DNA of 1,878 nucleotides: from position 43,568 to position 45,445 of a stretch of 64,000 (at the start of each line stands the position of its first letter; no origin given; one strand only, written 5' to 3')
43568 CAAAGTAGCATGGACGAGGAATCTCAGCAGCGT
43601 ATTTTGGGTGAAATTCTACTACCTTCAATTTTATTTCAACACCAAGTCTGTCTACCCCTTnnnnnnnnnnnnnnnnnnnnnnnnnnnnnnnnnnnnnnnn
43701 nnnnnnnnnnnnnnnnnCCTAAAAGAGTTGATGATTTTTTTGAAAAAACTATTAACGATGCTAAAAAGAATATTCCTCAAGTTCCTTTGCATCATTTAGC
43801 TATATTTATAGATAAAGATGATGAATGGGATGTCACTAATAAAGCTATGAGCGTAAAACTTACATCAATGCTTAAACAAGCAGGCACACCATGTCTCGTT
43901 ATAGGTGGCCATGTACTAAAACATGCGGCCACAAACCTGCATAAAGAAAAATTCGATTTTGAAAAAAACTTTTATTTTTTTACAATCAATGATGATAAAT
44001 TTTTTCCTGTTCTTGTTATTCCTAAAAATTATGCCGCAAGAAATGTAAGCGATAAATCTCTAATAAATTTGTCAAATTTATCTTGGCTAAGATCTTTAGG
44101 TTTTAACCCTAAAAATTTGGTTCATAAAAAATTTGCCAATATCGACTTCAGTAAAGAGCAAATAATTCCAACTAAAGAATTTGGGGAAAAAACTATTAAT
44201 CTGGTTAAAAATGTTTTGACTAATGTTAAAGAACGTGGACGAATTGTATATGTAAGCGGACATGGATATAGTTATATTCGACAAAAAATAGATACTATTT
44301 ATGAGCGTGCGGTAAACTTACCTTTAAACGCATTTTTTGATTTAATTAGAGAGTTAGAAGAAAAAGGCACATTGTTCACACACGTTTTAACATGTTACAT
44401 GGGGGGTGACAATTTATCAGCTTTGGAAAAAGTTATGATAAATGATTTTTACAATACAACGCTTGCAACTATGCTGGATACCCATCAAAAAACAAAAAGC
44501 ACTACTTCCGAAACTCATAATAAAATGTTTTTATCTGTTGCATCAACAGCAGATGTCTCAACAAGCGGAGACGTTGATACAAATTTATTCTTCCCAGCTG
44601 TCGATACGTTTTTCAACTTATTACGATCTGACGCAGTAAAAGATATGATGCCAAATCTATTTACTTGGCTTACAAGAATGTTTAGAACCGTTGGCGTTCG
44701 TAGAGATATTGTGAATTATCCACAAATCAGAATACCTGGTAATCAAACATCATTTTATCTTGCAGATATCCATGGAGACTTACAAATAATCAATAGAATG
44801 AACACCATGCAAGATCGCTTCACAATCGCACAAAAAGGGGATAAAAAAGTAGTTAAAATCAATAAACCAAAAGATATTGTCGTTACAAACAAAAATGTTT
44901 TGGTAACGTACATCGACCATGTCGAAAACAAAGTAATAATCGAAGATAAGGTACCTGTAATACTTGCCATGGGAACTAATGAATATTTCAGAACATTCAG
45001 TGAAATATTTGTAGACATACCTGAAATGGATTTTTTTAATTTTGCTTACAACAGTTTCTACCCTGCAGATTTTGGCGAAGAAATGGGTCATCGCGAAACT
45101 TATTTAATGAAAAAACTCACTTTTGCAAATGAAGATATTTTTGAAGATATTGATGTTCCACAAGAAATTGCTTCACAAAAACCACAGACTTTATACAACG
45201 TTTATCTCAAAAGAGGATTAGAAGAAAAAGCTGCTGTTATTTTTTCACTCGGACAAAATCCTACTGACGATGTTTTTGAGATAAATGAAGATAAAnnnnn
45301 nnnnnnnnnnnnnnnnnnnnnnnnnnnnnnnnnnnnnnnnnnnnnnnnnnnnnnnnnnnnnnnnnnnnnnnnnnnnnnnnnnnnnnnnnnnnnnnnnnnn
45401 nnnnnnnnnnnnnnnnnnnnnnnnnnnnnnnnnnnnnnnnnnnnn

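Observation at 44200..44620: His-Gly / Cys dyad in both giant proteins resembles a clan CD (caspase/clostripain/legumain-like) peptidase core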

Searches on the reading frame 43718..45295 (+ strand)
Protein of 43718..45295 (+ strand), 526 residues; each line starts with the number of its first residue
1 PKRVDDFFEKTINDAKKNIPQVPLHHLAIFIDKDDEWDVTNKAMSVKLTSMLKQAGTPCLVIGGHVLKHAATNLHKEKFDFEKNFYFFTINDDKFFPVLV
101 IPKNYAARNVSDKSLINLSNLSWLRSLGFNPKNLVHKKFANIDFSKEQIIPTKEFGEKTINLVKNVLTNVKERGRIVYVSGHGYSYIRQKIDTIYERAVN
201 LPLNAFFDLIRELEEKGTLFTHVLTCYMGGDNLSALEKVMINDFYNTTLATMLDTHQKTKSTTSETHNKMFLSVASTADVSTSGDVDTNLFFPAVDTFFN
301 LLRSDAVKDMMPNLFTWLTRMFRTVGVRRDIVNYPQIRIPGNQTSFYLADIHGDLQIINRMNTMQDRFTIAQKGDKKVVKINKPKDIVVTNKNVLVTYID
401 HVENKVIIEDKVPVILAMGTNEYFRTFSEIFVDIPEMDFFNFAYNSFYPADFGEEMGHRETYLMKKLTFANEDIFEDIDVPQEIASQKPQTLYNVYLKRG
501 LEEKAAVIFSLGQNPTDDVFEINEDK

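Call 26: search_solved_structures(query=A2, max_evalue=10, show_alignments=3)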
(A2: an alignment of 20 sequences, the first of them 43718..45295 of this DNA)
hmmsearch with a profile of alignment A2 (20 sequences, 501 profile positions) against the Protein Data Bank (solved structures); distinct sequences matched with E-value up to 10: 1.
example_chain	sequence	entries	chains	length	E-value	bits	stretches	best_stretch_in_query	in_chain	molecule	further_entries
4hsw_A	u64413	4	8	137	0.64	11.7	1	240-316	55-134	Dehaloperoxidase A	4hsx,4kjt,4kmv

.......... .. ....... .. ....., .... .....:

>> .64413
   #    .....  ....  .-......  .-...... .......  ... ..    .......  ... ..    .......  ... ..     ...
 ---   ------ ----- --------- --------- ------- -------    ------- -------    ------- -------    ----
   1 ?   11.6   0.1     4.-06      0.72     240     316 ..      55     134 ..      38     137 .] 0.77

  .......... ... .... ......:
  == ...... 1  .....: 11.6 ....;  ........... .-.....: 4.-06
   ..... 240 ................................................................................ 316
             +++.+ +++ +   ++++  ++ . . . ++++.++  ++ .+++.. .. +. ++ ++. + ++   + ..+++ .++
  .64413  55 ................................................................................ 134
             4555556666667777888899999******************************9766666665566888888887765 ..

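Call 32: predict_structure(alignment_id=A2)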
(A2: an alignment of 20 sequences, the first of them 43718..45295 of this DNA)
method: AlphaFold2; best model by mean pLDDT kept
length: 526 residues; sequences in the alignment: 20
mean_pLDDT: 80.7   pTM: 0.83
mean pLDDT of the five models: 80.7, 79.6, 78.4, 78.1, 76.8
residues with pLDDT >= 90: 179; 70-90: 253; 50-70: 59; < 50: 35
segments of 3 or more residues with pLDDT < 50: 1-3, 189-194, 243-267
pLDDT, mean of each block of 10 residues (from residue 1): 57 72 92 73 85 93 91 87 93 82 93 84 94 92 77 92 95 93 67 67 91 92 87 78 42 34 51 86 81 88 77 73 67 82 74 85 72 81 88 90 94 85 87 93 82 73 95 80 77 89 72 81 65
secondary structure, 60 per line:
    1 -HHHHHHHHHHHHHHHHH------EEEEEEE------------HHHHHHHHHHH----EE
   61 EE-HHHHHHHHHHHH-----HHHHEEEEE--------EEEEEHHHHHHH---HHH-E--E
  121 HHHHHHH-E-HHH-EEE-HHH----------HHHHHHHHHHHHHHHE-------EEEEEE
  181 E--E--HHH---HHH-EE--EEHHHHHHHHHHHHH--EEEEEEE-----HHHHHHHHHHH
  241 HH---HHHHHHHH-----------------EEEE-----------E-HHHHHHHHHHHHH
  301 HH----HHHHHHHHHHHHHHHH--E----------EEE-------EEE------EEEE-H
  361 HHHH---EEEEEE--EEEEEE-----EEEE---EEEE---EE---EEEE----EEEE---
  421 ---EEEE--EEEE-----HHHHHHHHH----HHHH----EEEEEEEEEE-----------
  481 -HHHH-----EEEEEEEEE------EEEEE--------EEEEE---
elements in order: H2-18 E25-31 H44-54 E59-62 H64-75 H81-84 E85-89 E98-102 H103-109 H121-127 E135-137 H152-166 E175-181 H203-215 E218-224 H230-242 H246-253 E271-274 H288-302 H307-322 E336-338 E346-348 E355-358 H360-364 E368-373 E376-381 E387-390 E394-397 E406-409 E414-417 E424-427 E430-433 H439-447 H452-455 E460-469 H482-485 E491-499 E506-510 E519-523

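Call 46: find_homologous_proteins(query=A2, max_evalue=0.001)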
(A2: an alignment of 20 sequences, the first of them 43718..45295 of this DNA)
Query A2 (20 sequences) (526 aa, profile of the alignment): 1 proteins with E <= 0.001 among 6480 candidates.
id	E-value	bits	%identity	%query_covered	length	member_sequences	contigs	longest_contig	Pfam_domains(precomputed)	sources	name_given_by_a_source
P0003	6.7e-121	422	56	90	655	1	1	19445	-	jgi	jgi:hypothetical protein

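Call 47: fold_search(model_id=the predicted structure, library=pdb)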
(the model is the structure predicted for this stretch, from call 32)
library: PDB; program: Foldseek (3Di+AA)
matches with E <= 10: 472; with E <= 0.001: 0
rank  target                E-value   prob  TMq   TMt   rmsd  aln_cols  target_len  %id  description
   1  9ya0_GF               4.0e-03  0.89  0.20  0.14  11.4       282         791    8  Cryo-EM structure of pre-conoid ring 2 (PCR P2 ring)from Toxoplasma gondii (released 2025-11-19)
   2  5vno_A                1.2e-02  0.69  0.18  0.14  11.5       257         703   10  Crystal structure of Sec23a/Sec24a/Sec22 (released 2017-07-05)
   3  3v4l_A                2.1e-02  0.51  0.16  0.21  11.6       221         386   13  Mouse MALT1(caspase-IG3 domains) in complex with a irreversible peptidic inhibitor (released 2012-03-14)
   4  2y3i_A                4.6e-02  0.54  0.17  0.21  12.3       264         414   13  The structure of the fully closed conformation of human PGK in complex with L-ADP, 3PG and the TSA aluminium tetrafluo (released 2011-04-27)
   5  4ps1_D                5.2e-02  0.72  0.19  0.36  12.8       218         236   11  Caspase-8 specific unnatural amino acid peptides (released 2015-01-21)
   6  1i4e_B                6.5e-02  0.57  0.19  0.35  12.2       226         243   12  CRYSTAL STRUCTURE OF THE CASPASE-8/P35 COMPLEX (released 2001-03-28)
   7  4prz_A                8.1e-02  0.60  0.18  0.35  12.8       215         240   14  Caspase-8 specific unnatural amino acid peptides (released 2015-01-21)
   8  6n9j_A                1.0e-01  0.51  0.18  0.26   7.8       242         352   10  X-ray structure of a secreted C11 cysteine protease from Bacteroides thetaiotaomicron in complex with an irreversible  (released 2019-12-11)
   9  1m2v_A                1.1e-01  0.30  0.19  0.15  11.0       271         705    8  Crystal Structure of the yeast Sec23/24 heterodimer (released 2002-09-20)
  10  4ps1_C                1.3e-01  0.54  0.19  0.36  12.7       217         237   11  Caspase-8 specific unnatural amino acid peptides (released 2015-01-21)
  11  4ps1_A                1.5e-01  0.47  0.18  0.35  13.4       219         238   13  Caspase-8 specific unnatural amino acid peptides (released 2015-01-21)
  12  7uxc_C                1.6e-01  0.44  0.16  0.09   7.9       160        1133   14  cryo-EM structure of the mTORC1-TFEB-Rag-Ragulator complex with symmetry expansion (released 2022-11-30)
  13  8wra                  2.1e-01  0.18  0.17  0.30  13.9       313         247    8  The Crystal Structure of CASP1 from Biortus (released 2023-11-15)
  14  9gjb_H                2.3e-01  0.25  0.14  0.12  10.4       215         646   10  Entamoeba histolytica Gal/GalNAc lectin, mode 2 (released 2026-02-11)
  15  4ps1_B                2.5e-01  0.35  0.18  0.35  13.4       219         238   12  Caspase-8 specific unnatural amino acid peptides (released 2015-01-21)
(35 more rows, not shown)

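Call 79: search_protein_families(library=pfam, alignment_id=A2, max_evalue=10)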
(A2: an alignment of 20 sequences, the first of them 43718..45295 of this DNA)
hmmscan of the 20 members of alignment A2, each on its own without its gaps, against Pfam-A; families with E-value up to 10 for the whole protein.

A. member 1, window:43718-45295:+ (526 aa): 0 families

B. families by the number of members that match (of 20 scanned): 20 families
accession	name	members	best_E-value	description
PF00023.36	Ank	2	0.0013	Ankyrin repeat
PF20949.2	Flu_PB2_3rd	2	0.047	Influenza RNA polymerase PB2 middle domain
PF13606.12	Ank_3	1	0.02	Ankyrin repeat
PF13151.12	DUF3990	1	0.04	Protein of unknown function (DUF3990)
PF10239.14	DUF2465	1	0.041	Protein of unknown function (DUF2465)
PF13762.11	MNE1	1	0.054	Mitochondrial splicing apparatus component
PF25325.1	EF-hand_EFHB_C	1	0.066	EFHB C-terminal EF-hand domain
PF05559.16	DUF763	1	0.07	Protein of unknown function (DUF763)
PF25200.1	DUF7833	1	0.087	Family of unknown function (DUF7833)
PF22316.2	ABhydrolase-like_N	1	0.091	A/B hydrolase-like, N-terminal domain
PF14278.11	TetR_C_8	1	0.11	Transcriptional regulator C-terminal region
PF01853.24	MOZ_SAS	1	0.11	MOZ/SAS family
PF13857.12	Ank_5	1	0.16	Ankyrin repeats (many copies)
PF01650.23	Peptidase_C13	1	0.17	Peptidase C13 family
PF07697.16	7TMR-HDED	1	0.17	7TM-HD extracellular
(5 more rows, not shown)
